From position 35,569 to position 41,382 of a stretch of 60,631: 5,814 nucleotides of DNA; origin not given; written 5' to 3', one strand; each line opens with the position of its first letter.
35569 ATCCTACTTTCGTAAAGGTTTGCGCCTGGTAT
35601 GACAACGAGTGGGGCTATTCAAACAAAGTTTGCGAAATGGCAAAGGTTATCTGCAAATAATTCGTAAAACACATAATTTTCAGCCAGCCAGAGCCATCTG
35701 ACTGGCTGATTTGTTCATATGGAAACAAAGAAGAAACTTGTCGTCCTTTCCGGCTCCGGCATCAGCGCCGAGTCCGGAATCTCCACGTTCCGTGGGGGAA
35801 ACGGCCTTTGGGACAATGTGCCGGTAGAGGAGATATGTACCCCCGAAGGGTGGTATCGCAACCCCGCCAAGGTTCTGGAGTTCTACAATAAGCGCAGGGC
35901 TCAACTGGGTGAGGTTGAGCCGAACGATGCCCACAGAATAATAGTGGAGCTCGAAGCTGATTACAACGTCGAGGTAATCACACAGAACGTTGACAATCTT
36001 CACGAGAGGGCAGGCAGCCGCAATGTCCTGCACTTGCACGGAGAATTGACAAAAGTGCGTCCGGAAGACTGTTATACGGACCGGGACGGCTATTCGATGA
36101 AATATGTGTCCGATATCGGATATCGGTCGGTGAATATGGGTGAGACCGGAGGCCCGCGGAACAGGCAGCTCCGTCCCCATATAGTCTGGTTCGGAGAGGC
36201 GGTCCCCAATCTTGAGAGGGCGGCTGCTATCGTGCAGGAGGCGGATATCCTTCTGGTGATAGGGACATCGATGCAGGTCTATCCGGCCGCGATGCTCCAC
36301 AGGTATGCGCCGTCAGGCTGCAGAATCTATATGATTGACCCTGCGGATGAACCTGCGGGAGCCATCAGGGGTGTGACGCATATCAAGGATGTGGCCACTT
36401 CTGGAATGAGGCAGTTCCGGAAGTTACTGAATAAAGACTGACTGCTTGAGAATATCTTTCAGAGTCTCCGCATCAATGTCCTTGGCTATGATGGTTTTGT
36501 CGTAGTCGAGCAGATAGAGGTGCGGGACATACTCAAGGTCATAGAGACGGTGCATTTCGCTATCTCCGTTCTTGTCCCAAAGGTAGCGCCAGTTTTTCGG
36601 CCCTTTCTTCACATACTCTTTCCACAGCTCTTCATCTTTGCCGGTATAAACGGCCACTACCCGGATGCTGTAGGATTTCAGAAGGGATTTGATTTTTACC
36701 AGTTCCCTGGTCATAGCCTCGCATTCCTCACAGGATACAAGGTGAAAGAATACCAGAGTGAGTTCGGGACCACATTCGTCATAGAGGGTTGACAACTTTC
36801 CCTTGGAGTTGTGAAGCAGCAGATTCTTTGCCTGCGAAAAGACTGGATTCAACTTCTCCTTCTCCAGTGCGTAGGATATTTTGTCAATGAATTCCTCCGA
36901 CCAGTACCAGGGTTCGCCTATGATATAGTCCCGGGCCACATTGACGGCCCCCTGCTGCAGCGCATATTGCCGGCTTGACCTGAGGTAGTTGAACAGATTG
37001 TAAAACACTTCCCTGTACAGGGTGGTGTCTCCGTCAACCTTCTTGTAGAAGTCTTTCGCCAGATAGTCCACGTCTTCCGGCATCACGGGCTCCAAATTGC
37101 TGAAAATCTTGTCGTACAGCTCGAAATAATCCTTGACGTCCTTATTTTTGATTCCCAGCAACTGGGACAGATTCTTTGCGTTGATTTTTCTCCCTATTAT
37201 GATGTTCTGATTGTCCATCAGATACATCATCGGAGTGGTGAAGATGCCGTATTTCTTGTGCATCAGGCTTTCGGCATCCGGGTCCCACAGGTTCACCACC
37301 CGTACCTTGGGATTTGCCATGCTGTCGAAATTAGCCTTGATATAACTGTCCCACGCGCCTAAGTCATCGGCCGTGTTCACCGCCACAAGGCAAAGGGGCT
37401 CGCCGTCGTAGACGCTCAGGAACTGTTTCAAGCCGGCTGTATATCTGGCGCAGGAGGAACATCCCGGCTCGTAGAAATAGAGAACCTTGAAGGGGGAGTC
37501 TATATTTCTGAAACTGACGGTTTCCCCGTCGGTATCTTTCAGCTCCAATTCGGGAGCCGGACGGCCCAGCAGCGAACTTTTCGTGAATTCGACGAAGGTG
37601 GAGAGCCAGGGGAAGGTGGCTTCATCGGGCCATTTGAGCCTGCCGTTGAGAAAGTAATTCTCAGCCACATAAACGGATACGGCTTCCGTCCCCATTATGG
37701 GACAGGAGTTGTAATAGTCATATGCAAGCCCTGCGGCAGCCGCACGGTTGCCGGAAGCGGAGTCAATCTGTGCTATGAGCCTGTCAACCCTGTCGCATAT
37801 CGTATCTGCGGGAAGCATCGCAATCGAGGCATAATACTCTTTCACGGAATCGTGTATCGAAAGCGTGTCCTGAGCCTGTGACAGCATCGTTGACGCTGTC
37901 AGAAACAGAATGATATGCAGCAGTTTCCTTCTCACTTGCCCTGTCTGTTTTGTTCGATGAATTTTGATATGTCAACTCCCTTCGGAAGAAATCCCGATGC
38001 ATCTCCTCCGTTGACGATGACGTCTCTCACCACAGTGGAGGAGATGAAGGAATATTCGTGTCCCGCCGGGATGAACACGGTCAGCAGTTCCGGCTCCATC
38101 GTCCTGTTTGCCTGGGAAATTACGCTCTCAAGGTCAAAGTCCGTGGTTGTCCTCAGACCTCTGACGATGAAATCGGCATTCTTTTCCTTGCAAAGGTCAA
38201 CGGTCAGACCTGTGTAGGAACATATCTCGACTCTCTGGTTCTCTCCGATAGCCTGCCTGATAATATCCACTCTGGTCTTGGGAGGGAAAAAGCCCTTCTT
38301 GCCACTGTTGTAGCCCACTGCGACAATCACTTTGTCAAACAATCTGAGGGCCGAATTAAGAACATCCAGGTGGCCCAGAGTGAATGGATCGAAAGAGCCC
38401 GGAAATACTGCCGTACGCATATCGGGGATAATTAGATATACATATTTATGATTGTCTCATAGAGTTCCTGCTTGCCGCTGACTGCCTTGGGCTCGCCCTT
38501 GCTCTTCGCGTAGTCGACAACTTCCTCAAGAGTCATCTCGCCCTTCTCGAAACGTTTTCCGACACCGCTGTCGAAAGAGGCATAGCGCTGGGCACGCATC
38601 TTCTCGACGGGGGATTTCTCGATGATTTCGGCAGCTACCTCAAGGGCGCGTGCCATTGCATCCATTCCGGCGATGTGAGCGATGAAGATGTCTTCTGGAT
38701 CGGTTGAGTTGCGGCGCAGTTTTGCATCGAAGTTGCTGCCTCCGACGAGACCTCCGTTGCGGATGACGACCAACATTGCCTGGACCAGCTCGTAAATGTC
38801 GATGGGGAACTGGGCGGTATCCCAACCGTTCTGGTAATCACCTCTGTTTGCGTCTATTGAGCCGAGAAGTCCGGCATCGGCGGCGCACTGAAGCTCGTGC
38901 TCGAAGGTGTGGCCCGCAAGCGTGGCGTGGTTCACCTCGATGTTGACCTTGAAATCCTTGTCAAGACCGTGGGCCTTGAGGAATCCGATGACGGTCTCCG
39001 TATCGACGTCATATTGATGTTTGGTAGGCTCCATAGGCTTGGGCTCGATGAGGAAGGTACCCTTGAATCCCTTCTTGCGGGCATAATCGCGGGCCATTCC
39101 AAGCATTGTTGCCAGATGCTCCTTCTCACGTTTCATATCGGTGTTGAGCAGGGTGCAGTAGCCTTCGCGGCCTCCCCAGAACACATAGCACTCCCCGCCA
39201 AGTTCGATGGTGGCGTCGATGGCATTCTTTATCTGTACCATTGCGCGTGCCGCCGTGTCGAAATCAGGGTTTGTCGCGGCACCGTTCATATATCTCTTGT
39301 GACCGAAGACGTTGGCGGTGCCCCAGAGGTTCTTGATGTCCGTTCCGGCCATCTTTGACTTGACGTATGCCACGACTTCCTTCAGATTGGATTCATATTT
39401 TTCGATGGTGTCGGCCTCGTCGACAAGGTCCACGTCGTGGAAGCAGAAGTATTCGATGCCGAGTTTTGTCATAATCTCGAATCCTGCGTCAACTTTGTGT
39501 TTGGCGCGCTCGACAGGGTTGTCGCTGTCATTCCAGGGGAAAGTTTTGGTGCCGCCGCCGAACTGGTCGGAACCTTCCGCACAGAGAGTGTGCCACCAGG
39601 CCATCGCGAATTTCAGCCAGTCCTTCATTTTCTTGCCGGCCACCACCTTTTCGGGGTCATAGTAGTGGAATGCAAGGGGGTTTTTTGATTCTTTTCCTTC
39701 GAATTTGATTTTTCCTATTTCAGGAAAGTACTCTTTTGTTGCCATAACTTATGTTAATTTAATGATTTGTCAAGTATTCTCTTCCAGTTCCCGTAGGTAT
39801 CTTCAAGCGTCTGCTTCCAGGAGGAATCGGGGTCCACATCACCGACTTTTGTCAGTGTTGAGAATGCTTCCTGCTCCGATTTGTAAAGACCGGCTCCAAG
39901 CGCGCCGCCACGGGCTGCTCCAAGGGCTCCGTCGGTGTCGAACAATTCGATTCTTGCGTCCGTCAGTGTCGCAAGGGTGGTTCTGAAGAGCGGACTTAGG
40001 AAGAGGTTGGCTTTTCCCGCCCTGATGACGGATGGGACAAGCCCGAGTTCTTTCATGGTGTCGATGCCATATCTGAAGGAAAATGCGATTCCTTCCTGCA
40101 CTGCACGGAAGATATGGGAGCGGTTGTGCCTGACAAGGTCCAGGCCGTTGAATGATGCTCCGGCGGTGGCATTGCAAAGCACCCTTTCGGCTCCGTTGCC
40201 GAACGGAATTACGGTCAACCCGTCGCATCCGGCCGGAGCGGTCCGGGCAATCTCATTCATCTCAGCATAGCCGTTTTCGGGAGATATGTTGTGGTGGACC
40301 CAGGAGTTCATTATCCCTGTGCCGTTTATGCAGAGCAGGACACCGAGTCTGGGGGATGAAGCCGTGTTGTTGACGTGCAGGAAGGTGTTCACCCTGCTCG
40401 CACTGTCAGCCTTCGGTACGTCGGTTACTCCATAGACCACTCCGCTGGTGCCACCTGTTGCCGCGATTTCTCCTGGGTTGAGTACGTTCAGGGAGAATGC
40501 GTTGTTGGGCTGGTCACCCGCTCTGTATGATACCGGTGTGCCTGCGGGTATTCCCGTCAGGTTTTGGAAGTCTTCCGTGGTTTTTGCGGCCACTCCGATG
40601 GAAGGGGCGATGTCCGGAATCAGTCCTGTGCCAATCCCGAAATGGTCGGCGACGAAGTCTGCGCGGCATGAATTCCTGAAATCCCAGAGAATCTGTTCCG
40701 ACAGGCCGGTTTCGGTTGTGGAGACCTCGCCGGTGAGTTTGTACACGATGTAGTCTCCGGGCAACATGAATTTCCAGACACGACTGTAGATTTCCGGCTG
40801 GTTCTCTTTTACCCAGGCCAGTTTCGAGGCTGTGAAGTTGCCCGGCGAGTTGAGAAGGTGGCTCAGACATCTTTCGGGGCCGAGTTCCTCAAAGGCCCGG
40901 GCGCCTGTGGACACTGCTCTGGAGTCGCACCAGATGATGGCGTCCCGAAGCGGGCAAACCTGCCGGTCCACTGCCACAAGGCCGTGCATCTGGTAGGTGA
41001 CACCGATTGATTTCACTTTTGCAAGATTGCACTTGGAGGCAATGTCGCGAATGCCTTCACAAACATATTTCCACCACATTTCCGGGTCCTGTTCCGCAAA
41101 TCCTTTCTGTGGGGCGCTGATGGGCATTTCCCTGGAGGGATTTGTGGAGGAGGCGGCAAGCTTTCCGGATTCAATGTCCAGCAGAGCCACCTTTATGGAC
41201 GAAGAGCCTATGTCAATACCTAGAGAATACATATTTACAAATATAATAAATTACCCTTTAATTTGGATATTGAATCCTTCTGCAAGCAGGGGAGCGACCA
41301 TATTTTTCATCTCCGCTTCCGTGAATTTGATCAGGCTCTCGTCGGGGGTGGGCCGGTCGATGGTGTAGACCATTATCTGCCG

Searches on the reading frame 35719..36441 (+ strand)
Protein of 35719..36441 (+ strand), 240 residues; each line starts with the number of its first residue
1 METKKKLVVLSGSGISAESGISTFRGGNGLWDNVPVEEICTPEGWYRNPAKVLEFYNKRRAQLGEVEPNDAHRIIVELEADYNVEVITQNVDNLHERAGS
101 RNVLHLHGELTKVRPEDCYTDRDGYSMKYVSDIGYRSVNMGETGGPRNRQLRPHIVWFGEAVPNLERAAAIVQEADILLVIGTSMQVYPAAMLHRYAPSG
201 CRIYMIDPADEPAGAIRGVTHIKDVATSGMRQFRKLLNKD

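Call 18: search_protein_families(library=pfam, proteins=[window:35719-36441:+], max_evalue=0.00001)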
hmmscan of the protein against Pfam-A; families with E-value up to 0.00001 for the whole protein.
window:35719-36441:+ (240 aa): 1 family
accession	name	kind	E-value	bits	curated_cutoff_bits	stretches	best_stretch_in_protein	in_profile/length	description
PF02146.23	SIR2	-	6.7e-43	147.2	24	1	12-189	1-180/180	Sir2 family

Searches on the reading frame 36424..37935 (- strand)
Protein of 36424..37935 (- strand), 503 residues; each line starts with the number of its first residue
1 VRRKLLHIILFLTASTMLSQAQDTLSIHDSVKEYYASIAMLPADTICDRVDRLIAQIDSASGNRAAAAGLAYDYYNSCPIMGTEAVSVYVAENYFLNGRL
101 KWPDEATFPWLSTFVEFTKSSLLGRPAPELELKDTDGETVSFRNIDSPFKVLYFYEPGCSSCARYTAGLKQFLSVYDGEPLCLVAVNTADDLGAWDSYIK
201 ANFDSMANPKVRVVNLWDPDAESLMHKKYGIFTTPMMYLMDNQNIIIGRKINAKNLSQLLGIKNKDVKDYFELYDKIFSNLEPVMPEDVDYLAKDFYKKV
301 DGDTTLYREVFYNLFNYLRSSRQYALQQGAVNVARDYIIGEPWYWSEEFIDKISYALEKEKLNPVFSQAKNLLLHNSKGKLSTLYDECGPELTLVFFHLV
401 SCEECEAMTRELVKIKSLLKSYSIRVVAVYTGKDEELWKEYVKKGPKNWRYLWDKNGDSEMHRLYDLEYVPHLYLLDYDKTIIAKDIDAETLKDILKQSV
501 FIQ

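Call 18: search_protein_families(library=pfam, proteins=[window:36424-37935:-], max_evalue=0.00001)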
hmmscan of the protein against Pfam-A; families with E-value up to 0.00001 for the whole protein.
window:36424-37935:- (503 aa): 4 families
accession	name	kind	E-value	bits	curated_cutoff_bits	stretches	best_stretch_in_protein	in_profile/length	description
PF13905.12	Thioredoxin_8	-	5.6e-21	75.1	27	2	391-481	2-93/94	Thioredoxin-like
PF00578.27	AhpC-TSA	-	1.4e-15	57.7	26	1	124-246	2-121/124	AhpC/TSA family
PF13098.12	Thioredoxin_2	-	9.3e-11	42.4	27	0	393-484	8-89/104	Thioredoxin-like domain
PF08534.16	Redoxin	-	8.6e-10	39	26.6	0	374-491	11-137/148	Redoxin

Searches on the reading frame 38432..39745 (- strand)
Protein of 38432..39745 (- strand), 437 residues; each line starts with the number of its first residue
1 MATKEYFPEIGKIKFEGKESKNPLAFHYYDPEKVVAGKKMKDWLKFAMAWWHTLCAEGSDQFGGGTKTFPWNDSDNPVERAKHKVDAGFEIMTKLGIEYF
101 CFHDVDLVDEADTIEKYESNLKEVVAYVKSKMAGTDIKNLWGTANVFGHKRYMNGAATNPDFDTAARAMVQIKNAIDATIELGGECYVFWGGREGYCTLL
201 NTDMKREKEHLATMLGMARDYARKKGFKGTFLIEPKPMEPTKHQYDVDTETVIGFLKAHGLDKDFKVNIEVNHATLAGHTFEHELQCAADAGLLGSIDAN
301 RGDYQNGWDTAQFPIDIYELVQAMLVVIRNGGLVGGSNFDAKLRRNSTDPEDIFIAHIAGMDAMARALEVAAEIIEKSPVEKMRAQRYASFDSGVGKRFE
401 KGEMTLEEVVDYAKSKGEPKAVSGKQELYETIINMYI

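Call 18: search_protein_families(library=pfam, proteins=[window:38432-39745:-], max_evalue=0.00001)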
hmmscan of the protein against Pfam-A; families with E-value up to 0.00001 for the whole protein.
window:38432-39745:- (437 aa): 1 family
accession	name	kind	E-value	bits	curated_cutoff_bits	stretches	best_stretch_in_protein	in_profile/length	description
PF01261.30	AP_endonuc_2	-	1.8e-11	44.6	31.1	1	147-280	45-168/249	Xylose isomerase-like TIM barrel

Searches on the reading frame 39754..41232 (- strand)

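Call 18: search_protein_families(library=pfam, proteins=[window:39754-41232:-], max_evalue=0.00001)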
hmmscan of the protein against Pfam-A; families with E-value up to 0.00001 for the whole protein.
window:39754-41232:- (492 aa): 2 families
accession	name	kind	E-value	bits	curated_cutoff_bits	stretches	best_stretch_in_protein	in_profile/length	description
PF00370.27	FGGY_N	-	1.9e-44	152.6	28.8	1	2-245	1-243/245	FGGY family of carbohydrate kinases, N-terminal domain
PF02782.22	FGGY_C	-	1.4e-11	45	27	1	257-443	2-194/198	FGGY family of carbohydrate kinases, C-terminal domain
